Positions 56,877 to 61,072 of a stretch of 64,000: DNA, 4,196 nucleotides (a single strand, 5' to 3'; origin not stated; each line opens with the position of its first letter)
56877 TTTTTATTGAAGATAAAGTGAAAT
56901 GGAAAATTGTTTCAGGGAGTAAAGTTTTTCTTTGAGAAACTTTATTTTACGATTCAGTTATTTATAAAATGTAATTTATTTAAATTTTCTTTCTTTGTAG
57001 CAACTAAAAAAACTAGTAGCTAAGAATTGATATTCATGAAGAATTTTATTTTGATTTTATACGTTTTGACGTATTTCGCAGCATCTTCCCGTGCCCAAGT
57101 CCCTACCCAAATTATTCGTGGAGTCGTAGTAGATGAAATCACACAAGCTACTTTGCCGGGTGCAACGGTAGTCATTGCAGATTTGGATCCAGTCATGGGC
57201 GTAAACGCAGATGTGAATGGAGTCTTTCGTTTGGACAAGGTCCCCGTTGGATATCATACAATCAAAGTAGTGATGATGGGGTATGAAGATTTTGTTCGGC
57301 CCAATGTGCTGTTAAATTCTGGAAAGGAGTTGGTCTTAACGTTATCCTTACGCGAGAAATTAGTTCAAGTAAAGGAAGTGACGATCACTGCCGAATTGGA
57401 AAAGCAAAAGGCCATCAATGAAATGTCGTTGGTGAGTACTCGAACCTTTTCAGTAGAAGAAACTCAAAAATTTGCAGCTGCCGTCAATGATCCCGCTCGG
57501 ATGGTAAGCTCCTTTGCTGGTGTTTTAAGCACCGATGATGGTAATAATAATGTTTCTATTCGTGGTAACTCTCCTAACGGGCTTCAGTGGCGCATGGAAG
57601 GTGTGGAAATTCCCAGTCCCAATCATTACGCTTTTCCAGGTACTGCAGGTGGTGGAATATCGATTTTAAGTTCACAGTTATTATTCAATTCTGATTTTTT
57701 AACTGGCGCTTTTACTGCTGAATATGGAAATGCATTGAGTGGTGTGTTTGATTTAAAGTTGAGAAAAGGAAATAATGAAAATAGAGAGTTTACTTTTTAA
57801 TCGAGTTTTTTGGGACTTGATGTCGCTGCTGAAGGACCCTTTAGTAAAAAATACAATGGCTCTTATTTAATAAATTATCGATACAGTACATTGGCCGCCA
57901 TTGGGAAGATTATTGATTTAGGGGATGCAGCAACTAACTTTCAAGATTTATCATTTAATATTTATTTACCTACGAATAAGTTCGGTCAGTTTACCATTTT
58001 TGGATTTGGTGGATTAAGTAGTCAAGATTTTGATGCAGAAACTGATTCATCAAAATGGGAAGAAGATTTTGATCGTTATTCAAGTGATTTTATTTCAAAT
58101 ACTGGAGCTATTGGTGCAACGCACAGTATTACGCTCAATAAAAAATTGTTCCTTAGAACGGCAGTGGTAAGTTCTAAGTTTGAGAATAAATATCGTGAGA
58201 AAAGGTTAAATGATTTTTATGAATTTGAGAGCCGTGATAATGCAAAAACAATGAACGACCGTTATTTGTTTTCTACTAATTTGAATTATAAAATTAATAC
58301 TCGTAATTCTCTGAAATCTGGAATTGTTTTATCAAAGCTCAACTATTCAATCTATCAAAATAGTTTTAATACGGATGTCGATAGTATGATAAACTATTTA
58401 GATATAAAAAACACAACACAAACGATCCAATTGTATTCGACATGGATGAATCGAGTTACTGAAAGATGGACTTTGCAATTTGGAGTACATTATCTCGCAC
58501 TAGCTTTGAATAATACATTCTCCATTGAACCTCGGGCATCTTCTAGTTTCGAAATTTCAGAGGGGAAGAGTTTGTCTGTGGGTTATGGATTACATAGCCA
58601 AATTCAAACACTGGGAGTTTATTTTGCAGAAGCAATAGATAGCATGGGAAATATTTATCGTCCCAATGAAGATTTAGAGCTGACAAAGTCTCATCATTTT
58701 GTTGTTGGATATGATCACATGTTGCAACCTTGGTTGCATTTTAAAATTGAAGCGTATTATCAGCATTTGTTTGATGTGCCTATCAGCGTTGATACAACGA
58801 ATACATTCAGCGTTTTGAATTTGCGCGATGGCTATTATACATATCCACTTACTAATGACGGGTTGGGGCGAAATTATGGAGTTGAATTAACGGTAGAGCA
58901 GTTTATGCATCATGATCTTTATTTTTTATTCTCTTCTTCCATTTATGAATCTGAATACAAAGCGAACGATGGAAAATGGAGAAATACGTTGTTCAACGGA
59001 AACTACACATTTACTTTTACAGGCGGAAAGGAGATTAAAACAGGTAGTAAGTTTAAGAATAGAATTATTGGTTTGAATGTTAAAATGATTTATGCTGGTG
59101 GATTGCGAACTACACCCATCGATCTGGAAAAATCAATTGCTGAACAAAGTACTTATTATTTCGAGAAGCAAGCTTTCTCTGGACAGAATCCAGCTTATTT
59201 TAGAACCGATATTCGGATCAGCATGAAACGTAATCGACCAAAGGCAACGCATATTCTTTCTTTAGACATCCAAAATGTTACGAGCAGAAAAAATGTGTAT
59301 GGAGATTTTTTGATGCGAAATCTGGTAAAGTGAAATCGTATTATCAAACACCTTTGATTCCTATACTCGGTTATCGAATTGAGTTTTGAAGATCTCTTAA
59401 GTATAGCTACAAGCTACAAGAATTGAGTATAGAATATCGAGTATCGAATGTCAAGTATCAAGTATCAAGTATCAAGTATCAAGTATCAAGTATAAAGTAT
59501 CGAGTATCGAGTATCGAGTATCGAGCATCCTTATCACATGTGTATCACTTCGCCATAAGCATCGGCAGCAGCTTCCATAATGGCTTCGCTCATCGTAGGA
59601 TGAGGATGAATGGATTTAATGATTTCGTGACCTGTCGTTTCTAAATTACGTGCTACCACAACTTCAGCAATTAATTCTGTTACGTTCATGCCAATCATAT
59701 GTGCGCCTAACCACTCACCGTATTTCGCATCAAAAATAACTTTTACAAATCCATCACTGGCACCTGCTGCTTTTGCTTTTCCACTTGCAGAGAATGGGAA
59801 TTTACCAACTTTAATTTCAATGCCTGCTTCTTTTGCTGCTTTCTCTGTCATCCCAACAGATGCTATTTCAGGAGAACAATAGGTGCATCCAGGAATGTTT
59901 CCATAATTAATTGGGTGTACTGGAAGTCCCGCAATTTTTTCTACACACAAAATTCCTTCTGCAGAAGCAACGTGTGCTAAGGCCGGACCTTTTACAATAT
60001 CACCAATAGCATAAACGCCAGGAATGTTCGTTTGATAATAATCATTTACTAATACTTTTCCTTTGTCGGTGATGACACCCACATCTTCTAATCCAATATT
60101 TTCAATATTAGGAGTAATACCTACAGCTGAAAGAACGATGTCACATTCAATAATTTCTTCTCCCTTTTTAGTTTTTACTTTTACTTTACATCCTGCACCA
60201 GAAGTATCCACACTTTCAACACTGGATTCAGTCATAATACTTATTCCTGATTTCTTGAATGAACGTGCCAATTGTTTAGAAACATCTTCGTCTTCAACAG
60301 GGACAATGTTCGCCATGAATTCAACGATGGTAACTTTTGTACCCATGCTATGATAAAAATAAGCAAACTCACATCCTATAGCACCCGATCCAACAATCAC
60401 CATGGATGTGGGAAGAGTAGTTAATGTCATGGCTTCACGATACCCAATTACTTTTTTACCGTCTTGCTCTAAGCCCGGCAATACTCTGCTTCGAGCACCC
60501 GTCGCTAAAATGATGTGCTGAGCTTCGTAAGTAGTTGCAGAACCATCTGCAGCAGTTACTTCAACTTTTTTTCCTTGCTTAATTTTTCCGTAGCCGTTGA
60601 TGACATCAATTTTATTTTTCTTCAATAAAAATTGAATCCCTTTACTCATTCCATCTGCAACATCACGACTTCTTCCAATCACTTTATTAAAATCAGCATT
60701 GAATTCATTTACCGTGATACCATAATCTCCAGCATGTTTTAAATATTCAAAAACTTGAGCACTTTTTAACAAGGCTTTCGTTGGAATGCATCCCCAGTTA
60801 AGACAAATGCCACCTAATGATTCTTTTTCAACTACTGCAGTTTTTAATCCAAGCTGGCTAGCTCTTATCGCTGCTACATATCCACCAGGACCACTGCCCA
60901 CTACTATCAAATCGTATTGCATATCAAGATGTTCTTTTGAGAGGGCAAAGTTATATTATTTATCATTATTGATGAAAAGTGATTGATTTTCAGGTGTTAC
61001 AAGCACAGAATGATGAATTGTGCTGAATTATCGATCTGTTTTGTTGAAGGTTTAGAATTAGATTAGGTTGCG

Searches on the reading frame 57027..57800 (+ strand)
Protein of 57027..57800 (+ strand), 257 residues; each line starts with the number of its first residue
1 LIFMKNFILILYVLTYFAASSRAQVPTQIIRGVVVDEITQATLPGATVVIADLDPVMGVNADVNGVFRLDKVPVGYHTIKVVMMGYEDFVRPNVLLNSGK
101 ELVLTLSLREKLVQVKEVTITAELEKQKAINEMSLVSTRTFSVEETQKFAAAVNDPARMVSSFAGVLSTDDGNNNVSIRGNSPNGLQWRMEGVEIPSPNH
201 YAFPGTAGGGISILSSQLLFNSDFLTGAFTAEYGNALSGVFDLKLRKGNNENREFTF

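Call 7: search_protein_families(library=pfam, proteins=[window:57027-57800:+])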
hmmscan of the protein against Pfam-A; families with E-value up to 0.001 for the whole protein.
window:57027-57800:+ (257 aa): 3 families
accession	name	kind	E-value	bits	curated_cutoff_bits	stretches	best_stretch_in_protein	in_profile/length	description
PF13620.12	CarboxypepD_reg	-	2.1e-13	50.8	32.3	1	30-108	2-81/82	Carboxypeptidase regulatory-like domain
PF13715.12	CarbopepD_reg_2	-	8.7e-13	48.6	32.2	1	30-120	1-88/88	CarboxypepD_reg-like domain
PF07715.20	Plug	-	5.7e-06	27.2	23.9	1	137-240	8-107/107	TonB-dependent Receptor Plug Domain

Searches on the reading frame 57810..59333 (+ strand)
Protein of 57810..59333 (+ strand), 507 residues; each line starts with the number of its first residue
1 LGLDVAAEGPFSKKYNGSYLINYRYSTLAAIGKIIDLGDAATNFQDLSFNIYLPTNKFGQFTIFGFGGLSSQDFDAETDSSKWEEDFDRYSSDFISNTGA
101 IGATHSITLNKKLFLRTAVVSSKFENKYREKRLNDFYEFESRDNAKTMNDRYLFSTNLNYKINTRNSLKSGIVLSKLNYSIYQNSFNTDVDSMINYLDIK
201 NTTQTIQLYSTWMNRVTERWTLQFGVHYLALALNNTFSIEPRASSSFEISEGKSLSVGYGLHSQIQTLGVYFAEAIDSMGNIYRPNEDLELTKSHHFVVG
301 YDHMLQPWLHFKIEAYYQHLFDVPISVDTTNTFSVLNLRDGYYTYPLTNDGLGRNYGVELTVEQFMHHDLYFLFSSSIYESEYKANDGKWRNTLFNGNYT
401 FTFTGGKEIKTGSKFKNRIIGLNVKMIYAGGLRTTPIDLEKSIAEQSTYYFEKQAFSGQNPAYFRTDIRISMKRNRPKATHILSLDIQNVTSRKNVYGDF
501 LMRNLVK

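Call 7: search_protein_families(library=pfam, proteins=[window:57810-59333:+])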
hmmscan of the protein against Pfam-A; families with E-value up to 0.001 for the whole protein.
window:57810-59333:+ (507 aa): 1 family
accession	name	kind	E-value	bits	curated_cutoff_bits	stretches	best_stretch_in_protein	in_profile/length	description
PF00593.30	TonB_dep_Rec_b-barrel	-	1.1e-14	55.6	27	1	41-490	13-436/436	TonB dependent receptor-like, beta-barrel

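Call 48: find_homologous_proteins(query=window:57810-59333:+, max_evalue=1e-50)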
Query window:57810-59333:+ (507 aa): 3830 proteins with E <= 1e-50 among 8000 candidates; the best 120 are listed.
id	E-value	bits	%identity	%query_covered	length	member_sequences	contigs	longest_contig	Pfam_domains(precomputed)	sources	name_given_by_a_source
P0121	0.0e+0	1050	91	99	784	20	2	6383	PF13715.13,PF13620.13,PF00593.31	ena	-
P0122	2.6e-266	903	77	99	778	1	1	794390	PF13715.13,PF07715.21,PF13620.13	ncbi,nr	ncbi:MAG: TonB-dependent receptor [Bacteroidetes bacterium]|nr:TonB-dependent receptor [Bacteroidota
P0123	4.0e-258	876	75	99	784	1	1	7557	PF13715.13,PF13620.13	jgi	jgi:hypothetical protein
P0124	2.7e-247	840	71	98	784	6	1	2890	PF13715.13,PF07715.21,PF13620.13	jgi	-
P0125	1.3e-231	788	68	99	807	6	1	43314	PF13715.13,PF07715.21,PF13620.13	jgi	jgi:hypothetical protein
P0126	2.6e-224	764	64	99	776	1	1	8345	PF13715.13,PF13620.13,PF00593.31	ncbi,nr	ncbi:MAG: TonB-dependent receptor [Bacteroidia bacterium]|nr:TonB-dependent receptor [Bacteroidia ba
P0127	3.1e-219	747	64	99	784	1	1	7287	PF13715.13,PF07715.21,PF13620.13,PF00593.31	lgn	-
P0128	1.1e-203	696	59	99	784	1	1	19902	PF13715.13,PF13620.13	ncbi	-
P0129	8.6e-198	677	60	98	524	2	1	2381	-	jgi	jgi:hypothetical protein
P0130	7.3e-176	604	54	99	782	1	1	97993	PF13715.13,PF13620.13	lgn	-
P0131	1.1e-173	597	53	99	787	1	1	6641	PF13715.13,PF13620.13,PF00593.31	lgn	-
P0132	1.2e-172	594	53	99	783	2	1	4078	PF13715.13,PF07715.21,PF13620.13,PF00593.31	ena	-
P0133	7.5e-172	591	53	99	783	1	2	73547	PF13715.13,PF07715.21,PF13620.13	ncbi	ncbi:carboxypeptidase-like regulatory domain-containing protein [soil metagenome]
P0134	4.9e-170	585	53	99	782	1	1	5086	PF13715.13,PF13620.13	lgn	-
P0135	6.8e-169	581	52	99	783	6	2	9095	PF13715.13,PF13620.13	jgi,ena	jgi:hypothetical protein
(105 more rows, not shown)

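Call 49: find_encoding_contigs(protein=P0121, flank=4000, max_places=4)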
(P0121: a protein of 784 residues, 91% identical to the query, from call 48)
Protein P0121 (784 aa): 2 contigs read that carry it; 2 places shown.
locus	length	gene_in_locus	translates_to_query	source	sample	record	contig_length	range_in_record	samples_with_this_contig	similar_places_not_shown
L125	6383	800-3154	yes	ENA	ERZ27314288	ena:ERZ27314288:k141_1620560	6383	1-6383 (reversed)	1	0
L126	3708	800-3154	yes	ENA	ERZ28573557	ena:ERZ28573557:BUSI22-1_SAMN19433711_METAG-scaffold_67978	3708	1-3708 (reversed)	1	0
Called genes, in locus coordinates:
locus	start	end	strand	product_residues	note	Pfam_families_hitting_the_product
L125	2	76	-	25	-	?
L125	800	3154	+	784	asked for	PF13620:CarboxypepD_reg, PF13715:CarbopepD_reg_2, PF00593:TonB_dep_Rec_b-barrel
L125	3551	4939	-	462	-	PF00890:FAD_binding_2 (weak), PF01134:GIDA (weak), PF01266:DAO (faint), PF07992:Pyr_redox_2, PF12831:FAD_oxidored (weak), PF13738:Pyr_redox_3, PF00070:Pyr_redox, PF02852:Pyr_redox_dim, +3 more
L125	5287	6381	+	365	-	?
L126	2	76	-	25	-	?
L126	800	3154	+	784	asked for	PF13620:CarboxypepD_reg, PF13715:CarbopepD_reg_2, PF00593:TonB_dep_Rec_b-barrel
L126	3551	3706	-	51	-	?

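Call 50: find_encoding_contigs(protein=P0122, flank=10000, max_places=2)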
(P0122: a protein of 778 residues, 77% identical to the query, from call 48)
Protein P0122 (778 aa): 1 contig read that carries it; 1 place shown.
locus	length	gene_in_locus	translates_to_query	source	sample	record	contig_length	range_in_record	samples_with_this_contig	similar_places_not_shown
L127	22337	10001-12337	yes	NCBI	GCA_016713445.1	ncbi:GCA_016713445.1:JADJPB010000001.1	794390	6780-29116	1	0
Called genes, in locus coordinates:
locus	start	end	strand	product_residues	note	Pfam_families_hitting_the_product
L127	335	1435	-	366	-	PF01926:MMR_HSR1, PF02421:FeoB_N, PF06071:YchF-GTPase_C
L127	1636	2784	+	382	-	PF01266:DAO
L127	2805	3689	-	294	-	PF13365:Trypsin_2 (weak)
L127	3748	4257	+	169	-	PF13858:DUF4199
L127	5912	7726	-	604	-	PF13585:CHU_C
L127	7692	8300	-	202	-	-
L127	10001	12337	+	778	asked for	PF13620:CarboxypepD_reg, PF13715:CarbopepD_reg_2, PF07715:Plug (weak)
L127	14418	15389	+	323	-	PF17899:Peptidase_M61_N, PF05299:Peptidase_M61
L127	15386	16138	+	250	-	PF05299:Peptidase_M61 (weak)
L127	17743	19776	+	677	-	PF07697:7TMR-HDED, PF07698:7TM-7TMR_HD, PF01966:HD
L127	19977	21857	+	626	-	PF02518:HATPase_c (weak), PF13589:HATPase_c_3, PF01119:DNA_mis_repair, PF08676:MutL_C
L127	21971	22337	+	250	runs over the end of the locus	PF01694:Rhomboid, PF08551:DUF1751, PF01694:Rhomboid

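Call 51: find_encoding_contigs(protein=P0123, flank=5000, max_places=2)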
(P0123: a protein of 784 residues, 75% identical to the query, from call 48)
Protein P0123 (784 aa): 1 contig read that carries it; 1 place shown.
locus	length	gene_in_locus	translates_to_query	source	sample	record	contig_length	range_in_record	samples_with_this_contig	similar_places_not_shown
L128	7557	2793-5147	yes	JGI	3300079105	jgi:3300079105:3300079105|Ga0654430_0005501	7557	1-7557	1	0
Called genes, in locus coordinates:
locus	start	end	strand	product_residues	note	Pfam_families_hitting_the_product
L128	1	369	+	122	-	?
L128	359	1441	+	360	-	PF13490:zf-HC2 (faint)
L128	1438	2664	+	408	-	-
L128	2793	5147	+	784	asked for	PF13620:CarboxypepD_reg, PF13715:CarbopepD_reg_2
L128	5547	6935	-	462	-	PF00890:FAD_binding_2 (weak), PF01134:GIDA (faint), PF01266:DAO (faint), PF07992:Pyr_redox_2, PF12831:FAD_oxidored (weak), PF13738:Pyr_redox_3, PF00070:Pyr_redox, PF02852:Pyr_redox_dim, +3 more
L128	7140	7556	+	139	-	?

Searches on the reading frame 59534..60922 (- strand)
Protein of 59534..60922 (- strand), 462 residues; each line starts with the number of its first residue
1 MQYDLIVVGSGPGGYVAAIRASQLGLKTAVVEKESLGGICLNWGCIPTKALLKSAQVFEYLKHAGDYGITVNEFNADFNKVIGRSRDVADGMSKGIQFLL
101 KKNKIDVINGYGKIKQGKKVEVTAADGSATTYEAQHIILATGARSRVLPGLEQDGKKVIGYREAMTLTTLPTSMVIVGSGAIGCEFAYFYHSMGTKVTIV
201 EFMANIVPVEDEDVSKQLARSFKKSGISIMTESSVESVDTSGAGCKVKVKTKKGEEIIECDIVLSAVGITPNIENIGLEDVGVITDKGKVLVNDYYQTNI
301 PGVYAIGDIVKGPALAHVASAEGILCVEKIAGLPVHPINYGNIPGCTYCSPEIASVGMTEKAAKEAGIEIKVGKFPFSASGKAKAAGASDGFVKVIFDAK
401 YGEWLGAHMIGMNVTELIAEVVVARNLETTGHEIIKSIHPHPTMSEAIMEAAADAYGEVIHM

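Call 7: search_protein_families(library=pfam, proteins=[window:59534-60922:-])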
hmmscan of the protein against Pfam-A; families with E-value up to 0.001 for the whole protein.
window:59534-60922:- (462 aa): 13 families
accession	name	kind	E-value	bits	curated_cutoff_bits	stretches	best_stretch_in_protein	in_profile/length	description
PF07992.20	Pyr_redox_2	-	2.3e-73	247.6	26.1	1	3-323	1-291/291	Pyridine nucleotide-disulphide oxidoreductase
PF02852.28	Pyr_redox_dim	-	2.7e-37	127.8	25.3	1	343-452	1-110/110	Pyridine nucleotide-disulphide oxidoreductase, dimerisation domain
PF00070.33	Pyr_redox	-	1.1e-24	87.2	22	1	174-252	2-80/82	Pyridine nucleotide-disulphide oxidoreductase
PF13738.12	Pyr_redox_3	-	4.5e-16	59.4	30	1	6-307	1-305/305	Pyridine nucleotide-disulphide oxidoreductase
PF00890.30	FAD_binding_2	-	2.1e-10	40.8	20.4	1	4-42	1-39/414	FAD binding domain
PF01266.30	DAO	-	2.4e-10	40.9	27.9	0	210-270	147-205/353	FAD dependent oxidoreductase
PF12831.13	FAD_oxidored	-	1e-08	35.3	27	1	4-50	1-48/416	FAD dependent oxidoreductase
PF13450.12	NAD_binding_8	-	3.9e-08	33.9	21.9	0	7-40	1-35/68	NAD(P)-binding Rossmann-like domain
PF03486.20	HI0933_like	-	8.3e-08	32.4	50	0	4-35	2-33/244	HI0933-like protein Rossmann domain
PF01134.28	GIDA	-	2.6e-07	30.5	22.1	1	4-152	1-161/391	Glucose inhibited division protein A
PF13434.12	Lys_Orn_oxgnase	-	5.5e-06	26.2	21.3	1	90-211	106-230/339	L-lysine 6-monooxygenase/L-ornithine 5-monooxygenase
PF01494.25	FAD_binding_3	-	1.5e-05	24.9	22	0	3-35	2-34/349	FAD binding domain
PF01946.23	Thi4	-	0.00015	21.5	26.2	0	2-38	17-55/235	Thi4 family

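Call 12: find_encoding_contigs(protein=window:59534-60922:-, flank=6000, max_places=10)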
Protein window:59534-60922:- (462 aa): no gene with exactly this product is on record in the collection.
